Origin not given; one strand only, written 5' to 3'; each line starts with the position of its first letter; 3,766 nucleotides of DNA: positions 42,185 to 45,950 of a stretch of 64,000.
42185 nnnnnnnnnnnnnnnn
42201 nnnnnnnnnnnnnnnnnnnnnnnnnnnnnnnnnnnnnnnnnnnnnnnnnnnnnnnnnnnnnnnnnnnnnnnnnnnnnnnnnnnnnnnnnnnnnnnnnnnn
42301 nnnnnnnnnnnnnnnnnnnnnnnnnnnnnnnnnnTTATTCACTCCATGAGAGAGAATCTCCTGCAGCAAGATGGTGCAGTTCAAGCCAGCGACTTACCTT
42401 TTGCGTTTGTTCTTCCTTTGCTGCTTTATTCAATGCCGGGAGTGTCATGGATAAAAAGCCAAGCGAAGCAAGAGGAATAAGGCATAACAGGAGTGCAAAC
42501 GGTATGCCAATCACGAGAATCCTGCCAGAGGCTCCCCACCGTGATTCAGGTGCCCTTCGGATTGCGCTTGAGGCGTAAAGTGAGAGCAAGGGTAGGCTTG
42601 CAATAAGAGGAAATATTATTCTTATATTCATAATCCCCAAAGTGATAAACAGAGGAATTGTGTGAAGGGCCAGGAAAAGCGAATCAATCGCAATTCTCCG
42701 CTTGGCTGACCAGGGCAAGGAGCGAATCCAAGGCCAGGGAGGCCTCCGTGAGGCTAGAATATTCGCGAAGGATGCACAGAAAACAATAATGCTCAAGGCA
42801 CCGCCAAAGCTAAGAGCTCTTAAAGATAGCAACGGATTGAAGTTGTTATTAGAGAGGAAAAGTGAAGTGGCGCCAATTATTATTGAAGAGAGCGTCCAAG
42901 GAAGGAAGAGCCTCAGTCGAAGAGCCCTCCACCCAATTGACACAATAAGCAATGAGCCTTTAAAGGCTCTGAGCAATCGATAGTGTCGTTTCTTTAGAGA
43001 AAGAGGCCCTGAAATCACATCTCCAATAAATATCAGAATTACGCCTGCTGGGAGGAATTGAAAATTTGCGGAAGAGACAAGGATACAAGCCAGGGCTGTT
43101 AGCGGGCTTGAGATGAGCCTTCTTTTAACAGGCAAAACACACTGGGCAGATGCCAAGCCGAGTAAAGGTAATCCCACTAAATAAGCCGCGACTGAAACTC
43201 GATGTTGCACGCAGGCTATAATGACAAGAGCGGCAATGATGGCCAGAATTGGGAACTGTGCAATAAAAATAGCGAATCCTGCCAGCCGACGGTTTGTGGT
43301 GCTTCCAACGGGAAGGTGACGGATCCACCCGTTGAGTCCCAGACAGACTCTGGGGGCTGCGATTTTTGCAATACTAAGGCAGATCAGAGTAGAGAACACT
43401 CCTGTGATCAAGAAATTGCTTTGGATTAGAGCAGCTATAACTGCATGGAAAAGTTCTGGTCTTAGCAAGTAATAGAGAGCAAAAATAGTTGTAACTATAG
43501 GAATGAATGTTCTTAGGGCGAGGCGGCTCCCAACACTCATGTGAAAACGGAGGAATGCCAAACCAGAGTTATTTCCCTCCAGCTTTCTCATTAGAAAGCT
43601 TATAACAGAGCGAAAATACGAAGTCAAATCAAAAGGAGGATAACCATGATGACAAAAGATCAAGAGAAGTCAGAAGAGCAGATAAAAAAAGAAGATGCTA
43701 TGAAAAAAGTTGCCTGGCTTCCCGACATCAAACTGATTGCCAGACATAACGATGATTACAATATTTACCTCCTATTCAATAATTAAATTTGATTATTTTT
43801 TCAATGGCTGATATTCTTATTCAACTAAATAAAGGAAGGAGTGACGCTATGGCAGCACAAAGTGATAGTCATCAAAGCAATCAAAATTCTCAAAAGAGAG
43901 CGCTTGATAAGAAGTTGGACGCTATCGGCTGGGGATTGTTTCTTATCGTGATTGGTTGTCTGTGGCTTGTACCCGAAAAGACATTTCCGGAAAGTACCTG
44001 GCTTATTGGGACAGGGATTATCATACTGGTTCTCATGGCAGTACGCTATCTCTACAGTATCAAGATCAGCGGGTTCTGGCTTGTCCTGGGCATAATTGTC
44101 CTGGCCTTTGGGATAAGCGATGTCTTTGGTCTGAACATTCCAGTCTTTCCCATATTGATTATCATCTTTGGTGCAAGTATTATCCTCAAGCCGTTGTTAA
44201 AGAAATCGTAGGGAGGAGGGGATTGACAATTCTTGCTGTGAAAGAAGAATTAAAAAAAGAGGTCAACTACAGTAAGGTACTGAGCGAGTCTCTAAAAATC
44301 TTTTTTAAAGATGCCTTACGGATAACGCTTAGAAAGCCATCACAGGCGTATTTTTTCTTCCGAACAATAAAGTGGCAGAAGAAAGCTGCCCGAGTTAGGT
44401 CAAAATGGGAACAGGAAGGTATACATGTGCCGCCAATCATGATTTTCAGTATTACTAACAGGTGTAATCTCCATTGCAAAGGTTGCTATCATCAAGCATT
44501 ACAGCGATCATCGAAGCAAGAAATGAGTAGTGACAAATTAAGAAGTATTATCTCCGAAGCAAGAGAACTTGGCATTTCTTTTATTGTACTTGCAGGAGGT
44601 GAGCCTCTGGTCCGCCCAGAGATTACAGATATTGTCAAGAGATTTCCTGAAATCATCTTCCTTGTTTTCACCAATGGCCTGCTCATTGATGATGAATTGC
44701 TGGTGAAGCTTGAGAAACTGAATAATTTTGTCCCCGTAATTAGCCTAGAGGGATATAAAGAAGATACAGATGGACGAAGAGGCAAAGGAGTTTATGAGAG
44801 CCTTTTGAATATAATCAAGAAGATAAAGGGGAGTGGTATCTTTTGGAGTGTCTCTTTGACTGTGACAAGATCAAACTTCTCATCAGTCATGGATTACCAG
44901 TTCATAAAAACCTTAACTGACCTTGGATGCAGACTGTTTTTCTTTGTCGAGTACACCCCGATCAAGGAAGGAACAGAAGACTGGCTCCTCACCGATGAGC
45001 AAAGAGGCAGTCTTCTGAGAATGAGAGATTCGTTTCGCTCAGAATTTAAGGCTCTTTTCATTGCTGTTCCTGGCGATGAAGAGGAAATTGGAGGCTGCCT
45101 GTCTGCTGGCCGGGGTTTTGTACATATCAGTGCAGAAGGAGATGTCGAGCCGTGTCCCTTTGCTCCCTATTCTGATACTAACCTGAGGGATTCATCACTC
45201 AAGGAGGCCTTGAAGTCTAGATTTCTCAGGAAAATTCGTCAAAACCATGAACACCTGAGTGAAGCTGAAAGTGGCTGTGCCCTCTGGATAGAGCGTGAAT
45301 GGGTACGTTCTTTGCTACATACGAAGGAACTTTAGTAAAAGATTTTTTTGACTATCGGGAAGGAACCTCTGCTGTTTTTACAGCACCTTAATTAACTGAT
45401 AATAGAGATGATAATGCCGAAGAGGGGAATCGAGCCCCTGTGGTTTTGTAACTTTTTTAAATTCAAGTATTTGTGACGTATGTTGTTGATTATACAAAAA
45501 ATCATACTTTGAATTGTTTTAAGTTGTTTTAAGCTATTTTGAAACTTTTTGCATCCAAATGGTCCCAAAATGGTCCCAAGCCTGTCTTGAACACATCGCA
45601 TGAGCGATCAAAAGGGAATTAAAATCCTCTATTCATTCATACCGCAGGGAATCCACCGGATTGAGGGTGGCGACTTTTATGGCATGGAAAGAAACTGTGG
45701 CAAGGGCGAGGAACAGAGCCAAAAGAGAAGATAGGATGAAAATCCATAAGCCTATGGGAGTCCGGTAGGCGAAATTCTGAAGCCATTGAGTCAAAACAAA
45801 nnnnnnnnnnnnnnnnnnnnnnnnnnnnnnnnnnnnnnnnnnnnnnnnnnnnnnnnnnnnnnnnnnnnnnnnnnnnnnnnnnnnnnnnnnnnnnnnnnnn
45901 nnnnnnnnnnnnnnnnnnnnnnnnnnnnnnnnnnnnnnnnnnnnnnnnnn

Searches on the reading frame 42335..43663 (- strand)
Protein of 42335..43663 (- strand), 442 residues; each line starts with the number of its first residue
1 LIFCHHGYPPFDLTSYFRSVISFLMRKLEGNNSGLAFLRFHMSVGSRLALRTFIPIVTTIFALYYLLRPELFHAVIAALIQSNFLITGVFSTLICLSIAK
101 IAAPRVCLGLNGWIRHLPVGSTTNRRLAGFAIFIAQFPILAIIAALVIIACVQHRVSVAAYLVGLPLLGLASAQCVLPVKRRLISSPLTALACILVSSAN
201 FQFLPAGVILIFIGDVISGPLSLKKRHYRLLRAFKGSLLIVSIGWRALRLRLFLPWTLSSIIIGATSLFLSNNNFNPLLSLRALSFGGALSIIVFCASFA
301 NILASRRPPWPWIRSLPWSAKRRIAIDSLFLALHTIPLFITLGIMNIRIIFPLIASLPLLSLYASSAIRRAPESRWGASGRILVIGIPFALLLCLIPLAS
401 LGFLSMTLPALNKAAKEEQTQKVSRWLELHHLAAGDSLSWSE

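Call 4: search_protein_families(library=pfam, proteins=[window:42335-43663:-], max_evalue=0.01)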
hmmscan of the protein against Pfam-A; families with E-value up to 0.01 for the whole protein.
window:42335-43663:- (442 aa): 0 families

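Call 6: search_protein_families(library=ncbifam, proteins=[window:42335-43663:-], max_evalue=0.1)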
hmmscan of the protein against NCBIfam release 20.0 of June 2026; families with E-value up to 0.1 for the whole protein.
window:42335-43663:- (442 aa): 0 families

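Call 35: search_protein_representatives(protein=window:42335-43591:-)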
Query: 418 residues. Proteins with E-value up to 0.001 (for the whole library): 367; up to 1e-10: 299; up to 1e-30: 137. The best 150 are listed.
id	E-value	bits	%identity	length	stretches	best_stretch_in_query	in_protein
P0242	4.9e-126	437.8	53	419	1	10-417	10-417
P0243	2.1e-112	392.9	49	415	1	11-417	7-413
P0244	8.1e-106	371.2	57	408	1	94-417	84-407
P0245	1.6e-99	350.5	46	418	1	9-417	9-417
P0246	2.1e-95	337.0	43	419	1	8-418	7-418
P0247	5.7e-92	325.6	46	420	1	10-417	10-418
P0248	1.4e-91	324.3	41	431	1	8-418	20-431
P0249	2.4e-88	313.7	46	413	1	8-417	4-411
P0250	2.5e-88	313.6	51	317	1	103-417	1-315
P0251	4.9e-87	309.4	43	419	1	11-417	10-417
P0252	5.3e-86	306.0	42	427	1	11-417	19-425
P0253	7.7e-85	302.2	41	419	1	11-417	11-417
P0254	1.1e-84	301.7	40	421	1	7-417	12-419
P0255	1.1e-73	265.4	42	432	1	12-418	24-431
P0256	1.1e-73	265.4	44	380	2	208-417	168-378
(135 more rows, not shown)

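Call 62: search_protein_families(library=pfam, alignment_id=A5, max_evalue=1)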
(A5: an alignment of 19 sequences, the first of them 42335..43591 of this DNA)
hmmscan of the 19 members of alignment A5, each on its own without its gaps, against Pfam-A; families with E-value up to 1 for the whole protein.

A. member 1, window:42335-43591:- (418 aa): 0 families

B. families by the number of members that match (of 19 scanned): 4 families
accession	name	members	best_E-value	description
PF08592.16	Anthrone_oxy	1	0.053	Anthrone oxygenase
PF09813.14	Coa3_cc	1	0.1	Cytochrome c oxidase assembly factor 3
PF09933.14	DUF2165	1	0.13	Predicted small integral membrane protein (DUF2165)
PF17505.7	DUF5437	1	0.57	Family of unknown function (DUF5437)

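Call 82: search_protein_families(library=padloc, proteins=[window:42335-43591:-], max_evalue=0.001)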
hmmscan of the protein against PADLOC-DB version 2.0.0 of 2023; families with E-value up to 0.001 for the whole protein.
window:42335-43591:- (418 aa): 0 families

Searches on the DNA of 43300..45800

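Call 33: search_rna_families(source=window, start=43300, end=45800, threshold=evalue, max_evalue=1)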
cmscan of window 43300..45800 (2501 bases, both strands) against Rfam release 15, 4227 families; matches with E-value up to 1: 0.
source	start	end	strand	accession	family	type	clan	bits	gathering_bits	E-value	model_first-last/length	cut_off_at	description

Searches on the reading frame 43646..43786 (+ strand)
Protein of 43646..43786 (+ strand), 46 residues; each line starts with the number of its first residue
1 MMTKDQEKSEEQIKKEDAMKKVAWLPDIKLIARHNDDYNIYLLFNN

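Call 4: search_protein_families(library=pfam, proteins=[window:43646-43786:+], max_evalue=0.01)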
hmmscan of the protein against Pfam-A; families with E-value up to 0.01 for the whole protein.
window:43646-43786:+ (46 aa): 0 families

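Call 6: search_protein_families(library=ncbifam, proteins=[window:43646-43786:+], max_evalue=0.1)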
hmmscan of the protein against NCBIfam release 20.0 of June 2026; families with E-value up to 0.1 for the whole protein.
window:43646-43786:+ (46 aa): 0 families

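Call 26: find_homologous_proteins(query=window:43646-43786:+, max_evalue=10)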
Query window:43646-43786:+ (46 aa): 1 proteins with E <= 10 among 1 candidates.
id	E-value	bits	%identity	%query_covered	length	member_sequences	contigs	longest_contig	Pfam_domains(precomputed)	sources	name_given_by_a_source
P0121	5.4e-23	95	100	100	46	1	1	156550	-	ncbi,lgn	ncbi:MAG: hypothetical protein ACETWK_14190 [Candidatus Aminicenantaceae bacterium]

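Call 82: search_protein_families(library=padloc, proteins=[window:43646-43786:+], max_evalue=0.001)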
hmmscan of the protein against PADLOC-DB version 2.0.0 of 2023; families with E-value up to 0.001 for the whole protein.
window:43646-43786:+ (46 aa): 0 families
